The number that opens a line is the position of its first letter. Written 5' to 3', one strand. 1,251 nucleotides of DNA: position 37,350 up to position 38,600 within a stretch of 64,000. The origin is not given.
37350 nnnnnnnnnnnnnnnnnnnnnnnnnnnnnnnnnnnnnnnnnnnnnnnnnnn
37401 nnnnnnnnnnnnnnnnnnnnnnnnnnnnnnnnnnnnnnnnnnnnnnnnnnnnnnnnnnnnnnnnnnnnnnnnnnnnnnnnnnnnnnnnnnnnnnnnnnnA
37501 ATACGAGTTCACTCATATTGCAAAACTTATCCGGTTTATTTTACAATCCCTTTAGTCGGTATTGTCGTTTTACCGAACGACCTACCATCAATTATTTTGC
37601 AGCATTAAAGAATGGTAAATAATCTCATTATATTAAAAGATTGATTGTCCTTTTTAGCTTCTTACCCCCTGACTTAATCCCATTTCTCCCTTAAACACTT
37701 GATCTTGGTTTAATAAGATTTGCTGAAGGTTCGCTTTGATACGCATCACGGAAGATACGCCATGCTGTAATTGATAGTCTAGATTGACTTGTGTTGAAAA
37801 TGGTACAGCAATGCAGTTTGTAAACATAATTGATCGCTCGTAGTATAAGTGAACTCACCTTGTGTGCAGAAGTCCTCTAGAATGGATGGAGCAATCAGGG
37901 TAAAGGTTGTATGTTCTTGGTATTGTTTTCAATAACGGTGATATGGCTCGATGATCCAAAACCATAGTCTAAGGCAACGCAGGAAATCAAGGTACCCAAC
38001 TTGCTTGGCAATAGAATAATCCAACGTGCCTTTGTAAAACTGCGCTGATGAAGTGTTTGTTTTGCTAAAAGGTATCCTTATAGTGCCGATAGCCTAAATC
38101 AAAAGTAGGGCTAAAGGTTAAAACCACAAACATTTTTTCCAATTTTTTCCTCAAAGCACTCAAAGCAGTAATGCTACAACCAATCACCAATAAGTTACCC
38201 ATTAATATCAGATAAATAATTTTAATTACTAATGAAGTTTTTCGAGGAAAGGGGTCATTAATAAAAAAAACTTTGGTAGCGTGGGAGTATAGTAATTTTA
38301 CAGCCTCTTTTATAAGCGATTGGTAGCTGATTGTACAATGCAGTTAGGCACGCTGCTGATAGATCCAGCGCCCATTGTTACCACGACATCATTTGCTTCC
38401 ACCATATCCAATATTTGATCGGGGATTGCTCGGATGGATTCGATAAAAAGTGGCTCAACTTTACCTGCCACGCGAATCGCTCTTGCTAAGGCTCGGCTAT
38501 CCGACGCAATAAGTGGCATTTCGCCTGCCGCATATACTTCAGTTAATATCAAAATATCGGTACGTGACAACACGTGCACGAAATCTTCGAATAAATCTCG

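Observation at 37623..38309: dcw cluster ends at murC: ddl reduced to a frameshifted relic, and ftsQ-ftsA-ftsZ missing from the locus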

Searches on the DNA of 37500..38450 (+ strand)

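Call 11: search_rna_families(source=window, start=37500, end=38450, threshold=evalue, max_evalue=10)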
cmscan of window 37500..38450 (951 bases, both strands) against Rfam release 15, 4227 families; matches with E-value up to 10: 3.
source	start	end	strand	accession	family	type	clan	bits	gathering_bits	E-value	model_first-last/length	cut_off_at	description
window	38111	38149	+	RF00032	Histone3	Cis-reg;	-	13.9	34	2.2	1-46/46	no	Histone 3' UTR stem-loop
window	37758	37814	+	RF01129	sR44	Gene; snRNA; snoRNA; CD-box;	-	12.4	45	3.2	1-55/55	no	Small nucleolar RNA sR44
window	38144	38155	-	RF00180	REN-SRE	Cis-reg;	-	11.9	41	7.3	5-16/37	no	Renin stability regulatory element (REN-SRE)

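Call 77: search_dna_similar(query=window:37623-38309:+, collection=plasmids, mode=distant, max_evalue=0.01, max_rows=5)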
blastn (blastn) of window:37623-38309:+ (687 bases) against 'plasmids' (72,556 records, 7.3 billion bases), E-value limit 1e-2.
No match.

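Call 78: search_dna_similar(query=window:37623-38309:+, collection=phages, mode=distant, max_evalue=0.01, max_rows=5)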
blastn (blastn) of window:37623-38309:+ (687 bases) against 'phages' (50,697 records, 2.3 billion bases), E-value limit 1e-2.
No match.

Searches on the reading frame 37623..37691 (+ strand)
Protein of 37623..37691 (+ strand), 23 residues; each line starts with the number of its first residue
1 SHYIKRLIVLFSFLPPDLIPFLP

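Call 19: search_protein_families(library=pfam, max_evalue=10, proteins=[window:37623-37691:+])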
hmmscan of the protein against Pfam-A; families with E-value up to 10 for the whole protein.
seq(23 aa): 0 families

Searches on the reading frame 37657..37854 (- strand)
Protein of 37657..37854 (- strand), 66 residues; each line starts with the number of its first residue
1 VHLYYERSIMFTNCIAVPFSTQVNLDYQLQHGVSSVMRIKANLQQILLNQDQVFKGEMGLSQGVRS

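Call 19: search_protein_families(library=pfam, max_evalue=10, proteins=[window:37657-37854:-])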
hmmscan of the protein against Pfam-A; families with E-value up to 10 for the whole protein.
seq(66 aa): 0 families

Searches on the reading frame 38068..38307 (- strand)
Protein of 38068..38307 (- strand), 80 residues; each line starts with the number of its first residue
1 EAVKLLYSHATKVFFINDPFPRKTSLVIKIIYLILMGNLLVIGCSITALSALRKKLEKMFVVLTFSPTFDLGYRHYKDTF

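Call 19: search_protein_families(library=pfam, max_evalue=10, proteins=[window:38068-38307:-])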
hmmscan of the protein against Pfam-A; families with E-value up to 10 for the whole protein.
seq(80 aa): 0 families

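Call 67: search_protein_representatives(protein=window:38068-38307:-)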
Query: 80 residues. Proteins with E-value up to 0.001 (for the whole library): 1; up to 1e-10: 1; up to 1e-30: 0. The best 1 are listed.
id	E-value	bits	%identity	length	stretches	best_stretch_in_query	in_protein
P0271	3.2e-21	90.9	100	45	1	36-80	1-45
